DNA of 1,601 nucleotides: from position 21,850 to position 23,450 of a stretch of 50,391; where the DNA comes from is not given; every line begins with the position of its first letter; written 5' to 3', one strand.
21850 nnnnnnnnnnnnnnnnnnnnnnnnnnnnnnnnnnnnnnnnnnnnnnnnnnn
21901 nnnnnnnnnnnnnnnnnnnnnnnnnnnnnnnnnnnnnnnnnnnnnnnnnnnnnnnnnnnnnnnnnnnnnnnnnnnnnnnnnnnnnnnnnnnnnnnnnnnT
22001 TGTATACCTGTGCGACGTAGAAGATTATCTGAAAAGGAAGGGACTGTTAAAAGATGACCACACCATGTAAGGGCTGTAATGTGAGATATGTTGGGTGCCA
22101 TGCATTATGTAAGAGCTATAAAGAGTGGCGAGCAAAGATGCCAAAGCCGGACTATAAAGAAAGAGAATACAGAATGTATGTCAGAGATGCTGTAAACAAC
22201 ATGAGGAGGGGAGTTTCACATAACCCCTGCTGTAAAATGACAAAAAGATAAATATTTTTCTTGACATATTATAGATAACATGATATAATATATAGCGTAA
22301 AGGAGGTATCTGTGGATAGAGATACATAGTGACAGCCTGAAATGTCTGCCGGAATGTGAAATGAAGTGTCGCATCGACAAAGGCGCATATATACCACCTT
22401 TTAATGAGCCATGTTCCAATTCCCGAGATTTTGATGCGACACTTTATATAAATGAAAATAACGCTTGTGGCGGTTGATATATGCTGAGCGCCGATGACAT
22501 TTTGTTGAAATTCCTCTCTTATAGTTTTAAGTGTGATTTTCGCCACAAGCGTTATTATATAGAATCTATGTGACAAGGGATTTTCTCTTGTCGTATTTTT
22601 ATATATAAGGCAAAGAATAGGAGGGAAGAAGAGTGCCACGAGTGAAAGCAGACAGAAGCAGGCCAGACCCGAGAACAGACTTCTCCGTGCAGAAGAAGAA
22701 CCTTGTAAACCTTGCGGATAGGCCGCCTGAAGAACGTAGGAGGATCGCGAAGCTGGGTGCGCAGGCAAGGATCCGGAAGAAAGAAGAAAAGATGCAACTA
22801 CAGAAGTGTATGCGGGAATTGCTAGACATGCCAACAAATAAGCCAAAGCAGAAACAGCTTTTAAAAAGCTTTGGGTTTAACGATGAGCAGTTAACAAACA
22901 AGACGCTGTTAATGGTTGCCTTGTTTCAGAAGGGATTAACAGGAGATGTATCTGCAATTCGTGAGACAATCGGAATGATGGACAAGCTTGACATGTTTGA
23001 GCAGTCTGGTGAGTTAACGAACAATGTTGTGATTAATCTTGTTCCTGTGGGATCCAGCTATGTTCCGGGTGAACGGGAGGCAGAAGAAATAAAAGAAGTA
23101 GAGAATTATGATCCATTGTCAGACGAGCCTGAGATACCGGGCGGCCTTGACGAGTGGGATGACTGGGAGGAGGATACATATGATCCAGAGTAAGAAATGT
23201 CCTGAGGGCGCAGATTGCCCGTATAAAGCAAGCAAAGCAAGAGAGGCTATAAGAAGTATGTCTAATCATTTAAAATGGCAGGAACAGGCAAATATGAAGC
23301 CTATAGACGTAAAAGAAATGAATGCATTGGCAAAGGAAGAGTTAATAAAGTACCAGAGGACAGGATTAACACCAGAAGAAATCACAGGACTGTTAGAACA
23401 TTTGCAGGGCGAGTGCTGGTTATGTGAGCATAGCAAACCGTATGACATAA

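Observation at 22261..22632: Consensus promoter, ~340-nt ORF-less leader with two long perfect inverted repeats, and a terminator just before terS: candidate antitermination switch or packaging site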

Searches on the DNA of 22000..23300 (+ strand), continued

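Call 72: search_with_rna_model(model_id=R1, sources=[window, L001, L002, L003, L004, L005, L006, L007, L008, L009, L014, L015, L017, L021, L023, L057, L080, L087, L110, L111, L112, L113, L115, L117, L123, L132, L133, L136, L138, L139, L140, L141, L145, L149, L155, L156, L158, L160, L163, L175], max_evalue=1, make_alignment=true)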
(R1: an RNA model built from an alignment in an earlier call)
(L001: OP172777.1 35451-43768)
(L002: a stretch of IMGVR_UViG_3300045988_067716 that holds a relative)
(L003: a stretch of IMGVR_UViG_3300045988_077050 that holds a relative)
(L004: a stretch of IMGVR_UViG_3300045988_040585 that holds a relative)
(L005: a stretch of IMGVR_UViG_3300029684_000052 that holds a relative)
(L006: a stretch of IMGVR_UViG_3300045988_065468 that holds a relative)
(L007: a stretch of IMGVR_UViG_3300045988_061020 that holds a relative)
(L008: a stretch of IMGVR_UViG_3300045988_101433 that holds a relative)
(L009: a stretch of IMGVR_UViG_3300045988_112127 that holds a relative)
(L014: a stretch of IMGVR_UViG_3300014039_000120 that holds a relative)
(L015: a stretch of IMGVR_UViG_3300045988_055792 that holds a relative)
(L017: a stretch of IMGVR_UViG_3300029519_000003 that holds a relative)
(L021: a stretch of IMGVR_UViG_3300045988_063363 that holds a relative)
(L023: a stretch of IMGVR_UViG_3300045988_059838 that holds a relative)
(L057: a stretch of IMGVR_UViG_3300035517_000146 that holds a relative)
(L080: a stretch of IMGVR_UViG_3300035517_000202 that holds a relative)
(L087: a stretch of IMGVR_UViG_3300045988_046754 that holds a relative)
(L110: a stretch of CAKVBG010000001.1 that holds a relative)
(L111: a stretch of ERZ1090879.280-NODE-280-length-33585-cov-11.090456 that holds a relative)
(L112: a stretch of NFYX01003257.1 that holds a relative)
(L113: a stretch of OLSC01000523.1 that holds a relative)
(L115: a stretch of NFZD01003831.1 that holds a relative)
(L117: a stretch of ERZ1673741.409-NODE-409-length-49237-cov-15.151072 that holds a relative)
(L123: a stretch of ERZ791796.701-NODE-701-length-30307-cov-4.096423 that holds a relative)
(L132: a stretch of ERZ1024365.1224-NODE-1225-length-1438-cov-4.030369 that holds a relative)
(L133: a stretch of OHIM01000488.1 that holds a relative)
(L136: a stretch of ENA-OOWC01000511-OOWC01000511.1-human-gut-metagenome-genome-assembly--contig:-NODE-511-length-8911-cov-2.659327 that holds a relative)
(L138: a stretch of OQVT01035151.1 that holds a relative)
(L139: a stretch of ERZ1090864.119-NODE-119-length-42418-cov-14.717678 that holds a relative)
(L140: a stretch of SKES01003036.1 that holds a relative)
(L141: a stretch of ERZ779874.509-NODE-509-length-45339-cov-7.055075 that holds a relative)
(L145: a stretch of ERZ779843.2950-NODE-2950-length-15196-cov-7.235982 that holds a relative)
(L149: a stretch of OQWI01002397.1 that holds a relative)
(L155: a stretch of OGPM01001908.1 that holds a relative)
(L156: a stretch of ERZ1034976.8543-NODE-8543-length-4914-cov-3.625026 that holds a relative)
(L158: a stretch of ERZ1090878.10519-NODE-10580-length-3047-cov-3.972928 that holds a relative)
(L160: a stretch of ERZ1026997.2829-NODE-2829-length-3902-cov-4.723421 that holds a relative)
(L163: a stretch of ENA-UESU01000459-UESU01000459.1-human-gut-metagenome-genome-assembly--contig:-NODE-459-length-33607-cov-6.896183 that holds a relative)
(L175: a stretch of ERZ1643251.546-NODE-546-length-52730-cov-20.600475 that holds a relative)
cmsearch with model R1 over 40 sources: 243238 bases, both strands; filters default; matches with E-value up to 1: 40.
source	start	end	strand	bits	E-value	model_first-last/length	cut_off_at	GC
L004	2698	2767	+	87.6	3.7e-21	1-70/70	no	0.39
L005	2698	2767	+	87.1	5e-21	1-70/70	no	0.36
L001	3612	3681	+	85.8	1.1e-20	1-70/70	no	0.37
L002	2383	2452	+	85.8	1.2e-20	1-70/70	no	0.4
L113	1129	1198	+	85.8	1.2e-20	1-70/70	no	0.4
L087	11996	12065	-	83.9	3.8e-20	1-70/70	no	0.37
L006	2628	2697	+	82.5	9.7e-20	1-70/70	no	0.37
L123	1144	1215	+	81.3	2e-19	1-70/70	no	0.43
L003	2688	2760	+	79.7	5.7e-19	1-70/70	no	0.4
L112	1191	1263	+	79.7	5.7e-19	1-70/70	no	0.4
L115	1219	1289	+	76.9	3.3e-18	1-70/70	no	0.34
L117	1141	1212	+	76.9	3.4e-18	1-70/70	no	0.42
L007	2640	2711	+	75.7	7.2e-18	1-70/70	no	0.43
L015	2665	2728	+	74.9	1.2e-17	1-70/70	no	0.27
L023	2662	2725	+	74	2.1e-17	1-70/70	no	0.25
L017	2663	2726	+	72.7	4.8e-17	1-70/70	no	0.28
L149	1136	1199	+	69.7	3.2e-16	1-70/70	no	0.28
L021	2663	2726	+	68.9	5.4e-16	1-70/70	no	0.27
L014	2491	2561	+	64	1.3e-14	1-70/70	no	0.32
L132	582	646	+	62.3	3.7e-14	1-70/70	no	0.32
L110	2729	2793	+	59.8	1.8e-13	1-70/70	no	0.34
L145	1161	1224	+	57.5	7.7e-13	1-70/70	no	0.31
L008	2729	2793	+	57.5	8.2e-13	1-70/70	no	0.37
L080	4846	4917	-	57.2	9.3e-13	1-70/70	no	0.42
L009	2728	2792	+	56.9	1.2e-12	1-70/70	no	0.4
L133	1229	1293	+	56.9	1.2e-12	1-70/70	no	0.4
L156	482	547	+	55.7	2.6e-12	1-70/70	no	0.38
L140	1251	1315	+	54.3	6.1e-12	1-70/70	no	0.37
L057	4116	4177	+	42.6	1e-08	1-70/70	no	0.32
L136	1142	1206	+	41.7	1.9e-08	1-70/70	no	0.37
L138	898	965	+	39.5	7.8e-08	1-70/70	no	0.35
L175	1216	1281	+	38.7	1.3e-07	1-70/70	no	0.32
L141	1322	1386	+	37.5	2.8e-07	1-70/70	no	0.46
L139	1164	1226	+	27.2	0.0002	1-70/70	no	0.37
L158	1255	1324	+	22.2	0.0048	1-70/70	no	0.34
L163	1205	1266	+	22.1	0.0051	1-70/70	no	0.32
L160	1216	1277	+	21.9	0.0058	1-70/70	no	0.32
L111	1035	1096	+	20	0.019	1-70/70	no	0.44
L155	1330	1396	+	15.3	0.37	1-70/70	no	0.36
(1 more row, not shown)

Alignment A5: 40 matches aligned to the model, 85 columns, each read 5' to 3' on its own strand. Consensus structure (alignment columns), stored with it:
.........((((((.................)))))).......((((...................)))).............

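Call 94: search_with_rna_model(model_id=R1, sources=[L180, L181, L182], max_evalue=10, filters=off)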
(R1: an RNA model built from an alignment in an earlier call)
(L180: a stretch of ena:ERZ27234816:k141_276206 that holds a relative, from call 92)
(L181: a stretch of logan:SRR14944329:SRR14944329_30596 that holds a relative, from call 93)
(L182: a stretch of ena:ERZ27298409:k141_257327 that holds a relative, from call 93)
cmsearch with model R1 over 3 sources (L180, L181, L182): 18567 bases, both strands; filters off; matches with E-value up to 10: 17.
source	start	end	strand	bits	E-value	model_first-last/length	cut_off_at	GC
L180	3902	3949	+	7.6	3.9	1-70/70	no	0.23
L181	1737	1820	-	7.2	5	1-70/70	no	0.42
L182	1737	1820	-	7.2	5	1-70/70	no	0.42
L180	3617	3660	-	7.1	5.3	1-70/70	no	0.18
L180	1400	1427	-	7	5.7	1-70/70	no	0.32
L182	5867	5934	+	7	6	1-70/70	no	0.35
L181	5490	5550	+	6.7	6.9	1-70/70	no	0.38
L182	3897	3934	-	6.7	6.9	1-70/70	no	0.39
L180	782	856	+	6.6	7.3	1-70/70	no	0.36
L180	984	1065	+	6.5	8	1-70/70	no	0.29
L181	3897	3934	-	6.5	8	1-70/70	no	0.39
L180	4283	4303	+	6.5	8.2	1-70/70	no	0.24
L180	5698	5753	+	6.4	8.3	1-70/70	no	0.29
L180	2505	2556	+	6.4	8.8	1-70/70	no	0.21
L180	5500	5560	+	6.3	9.2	1-70/70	no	0.33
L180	2053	2122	+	6.2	9.5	1-70/70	no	0.31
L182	5379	5404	+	6.2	9.9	1-70/70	no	0.35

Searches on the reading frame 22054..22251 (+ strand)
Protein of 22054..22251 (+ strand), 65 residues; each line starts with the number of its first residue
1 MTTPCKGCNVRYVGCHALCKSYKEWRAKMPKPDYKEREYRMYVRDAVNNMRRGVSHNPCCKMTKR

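Call 11: search_protein_families(library=pfam, proteins=[window:22054-22251:+], max_evalue=0.01)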
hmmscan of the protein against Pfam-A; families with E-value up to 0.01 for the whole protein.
window:22054-22251:+ (65 aa): 0 families

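Call 12: search_protein_families(library=phrogs, proteins=[window:22054-22251:+], max_evalue=0.001)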
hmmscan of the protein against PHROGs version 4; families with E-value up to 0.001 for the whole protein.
window:22054-22251:+ (65 aa): 0 families

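Call 37: search_protein_families(library=ncbifam, proteins=[window:22054-22251:+], max_evalue=0.01)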
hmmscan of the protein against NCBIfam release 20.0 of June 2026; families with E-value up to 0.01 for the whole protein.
window:22054-22251:+ (65 aa): 0 families

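Call 60: search_protein_families(library=pfam, alignment_id=A3, max_evalue=1)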
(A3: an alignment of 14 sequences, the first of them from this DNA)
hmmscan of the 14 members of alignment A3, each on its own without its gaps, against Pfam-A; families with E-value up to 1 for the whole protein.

A. member 1, seq(65 aa): 1 family
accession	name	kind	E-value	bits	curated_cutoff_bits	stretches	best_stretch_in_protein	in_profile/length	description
PF03747.19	ADP_ribosyl_GH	-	0.19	11.8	26.2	1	17-58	72-112/287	ADP-ribosylglycohydrolase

B. families by the number of members that match (of 14 scanned): 9 families
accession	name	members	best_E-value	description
PF18892.5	DUF5651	1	0.0027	Family of unknown function (DUF5651)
PF14697.11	Fer4_21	1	0.014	4Fe-4S dicluster domain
PF06265.16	YutD-like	1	0.029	Putative antitoxin YutD-like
PF22672.1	DBL_C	1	0.029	Duffy-binding-like domain, C-terminal subdomain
PF17580.7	GBR_NSP5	1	0.086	Group B Rotavirus Non-structural protein 5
PF00392.27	GntR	1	0.092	Bacterial regulatory proteins, gntR family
PF15716.10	DUF4672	1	0.1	Domain of unknown function (DUF4672)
PF03747.19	ADP_ribosyl_GH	1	0.19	ADP-ribosylglycohydrolase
PF18574.7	zf_C2HC_14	1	0.22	C2HC Zing finger domain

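Call 61: search_protein_families(library=phrogs, alignment_id=A3, max_evalue=0.1)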
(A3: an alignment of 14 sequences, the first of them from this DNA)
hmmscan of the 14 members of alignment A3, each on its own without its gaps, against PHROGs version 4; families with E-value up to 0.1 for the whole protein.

A. member 1, seq(65 aa): 0 families

B. families by the number of members that match (of 14 scanned): 6 families
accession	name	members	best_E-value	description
phrog_30258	-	4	0.0026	-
phrog_33136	-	2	0.05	-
phrog_13188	-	1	0.0019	-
phrog_27619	-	1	0.014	-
phrog_6066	-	1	0.017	-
phrog_27897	-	1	0.094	-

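Call 90: find_homologous_proteins(query=window:22054-22248:+, max_evalue=0.01)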
Query window:22054-22248:+ (65 aa): 1 proteins with E <= 0.01 among 1 candidates.
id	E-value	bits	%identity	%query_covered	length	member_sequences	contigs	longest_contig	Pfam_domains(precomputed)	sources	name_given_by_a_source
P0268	1.4e-26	109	72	100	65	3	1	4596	-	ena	-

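Call 91: find_homologous_proteins(query=A3, max_evalue=0.01)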
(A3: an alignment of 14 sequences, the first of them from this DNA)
Query A3 (14 sequences) (65 aa, profile of the alignment): 68 proteins with E <= 0.01 among 174 candidates.
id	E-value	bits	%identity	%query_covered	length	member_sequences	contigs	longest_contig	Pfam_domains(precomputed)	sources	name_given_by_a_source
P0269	3.1e-17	81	54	40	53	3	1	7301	-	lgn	-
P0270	5.5e-17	80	45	48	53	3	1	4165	-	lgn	-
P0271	9.3e-17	79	45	48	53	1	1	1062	-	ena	-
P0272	1.6e-16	78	48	45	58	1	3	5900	-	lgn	-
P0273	2.1e-16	78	50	37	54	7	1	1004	-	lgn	-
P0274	7.4e-16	76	44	38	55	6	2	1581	-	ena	-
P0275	1.8e-15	75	38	55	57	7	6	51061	-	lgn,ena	-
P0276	2.5e-15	75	39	43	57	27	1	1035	-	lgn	-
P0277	6.8e-15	73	39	57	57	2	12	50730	-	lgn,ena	-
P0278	2.3e-14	71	39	48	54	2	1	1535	-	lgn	-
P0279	4.3e-14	71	39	57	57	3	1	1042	-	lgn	-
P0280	8.8e-14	70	46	37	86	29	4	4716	-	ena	-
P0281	8.9e-14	70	46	37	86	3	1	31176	-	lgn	-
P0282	1.1e-13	69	44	42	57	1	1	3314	-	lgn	-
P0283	3.9e-13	67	42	48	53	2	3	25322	-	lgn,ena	-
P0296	9.6e-11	60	32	80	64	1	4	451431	-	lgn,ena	-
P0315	9.8e-8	50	45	51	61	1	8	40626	-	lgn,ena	-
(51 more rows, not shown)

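Call 92: find_encoding_contigs(protein=P0296, flank=3000, max_places=3)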
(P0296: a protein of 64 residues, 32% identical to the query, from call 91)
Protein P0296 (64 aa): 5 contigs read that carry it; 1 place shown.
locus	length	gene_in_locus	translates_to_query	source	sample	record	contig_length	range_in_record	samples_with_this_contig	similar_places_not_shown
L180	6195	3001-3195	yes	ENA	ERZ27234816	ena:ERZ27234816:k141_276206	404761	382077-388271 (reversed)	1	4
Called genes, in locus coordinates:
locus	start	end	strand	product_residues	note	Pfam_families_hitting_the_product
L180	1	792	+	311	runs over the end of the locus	-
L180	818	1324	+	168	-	PF00075:RNase_H, PF13456:RVT_3 (weak)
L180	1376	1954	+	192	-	-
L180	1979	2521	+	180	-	-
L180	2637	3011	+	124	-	-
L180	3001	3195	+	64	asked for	-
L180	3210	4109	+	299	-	PF20720:nSTAND3, PF13401:AAA_22 (faint), PF00004:AAA, PF07728:AAA_5 (faint), PF13173:AAA_14 (weak)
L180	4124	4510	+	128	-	-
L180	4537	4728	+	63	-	-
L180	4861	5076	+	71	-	-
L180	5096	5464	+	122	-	-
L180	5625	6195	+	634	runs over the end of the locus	-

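Call 93: find_encoding_contigs(protein=P0315, flank=3000, max_places=2)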
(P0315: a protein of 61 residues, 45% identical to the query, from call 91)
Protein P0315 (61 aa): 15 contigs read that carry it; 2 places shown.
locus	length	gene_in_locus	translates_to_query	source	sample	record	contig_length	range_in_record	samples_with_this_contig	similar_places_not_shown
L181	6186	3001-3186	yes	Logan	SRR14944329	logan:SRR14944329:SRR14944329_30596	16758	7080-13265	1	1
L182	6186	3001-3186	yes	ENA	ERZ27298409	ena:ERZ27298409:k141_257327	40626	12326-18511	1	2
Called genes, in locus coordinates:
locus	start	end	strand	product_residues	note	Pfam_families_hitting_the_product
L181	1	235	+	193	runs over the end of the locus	-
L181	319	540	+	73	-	-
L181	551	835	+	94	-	PF04014:MazE_antitoxin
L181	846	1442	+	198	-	PF01467:CTP_transf_like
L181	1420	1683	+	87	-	-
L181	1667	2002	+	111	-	-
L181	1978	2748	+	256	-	-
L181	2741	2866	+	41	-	-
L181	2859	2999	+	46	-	-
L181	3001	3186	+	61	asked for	-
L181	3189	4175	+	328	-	PF26128:Gad2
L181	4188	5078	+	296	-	-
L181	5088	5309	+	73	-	-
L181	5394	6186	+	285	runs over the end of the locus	-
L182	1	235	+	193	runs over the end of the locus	-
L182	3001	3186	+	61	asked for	-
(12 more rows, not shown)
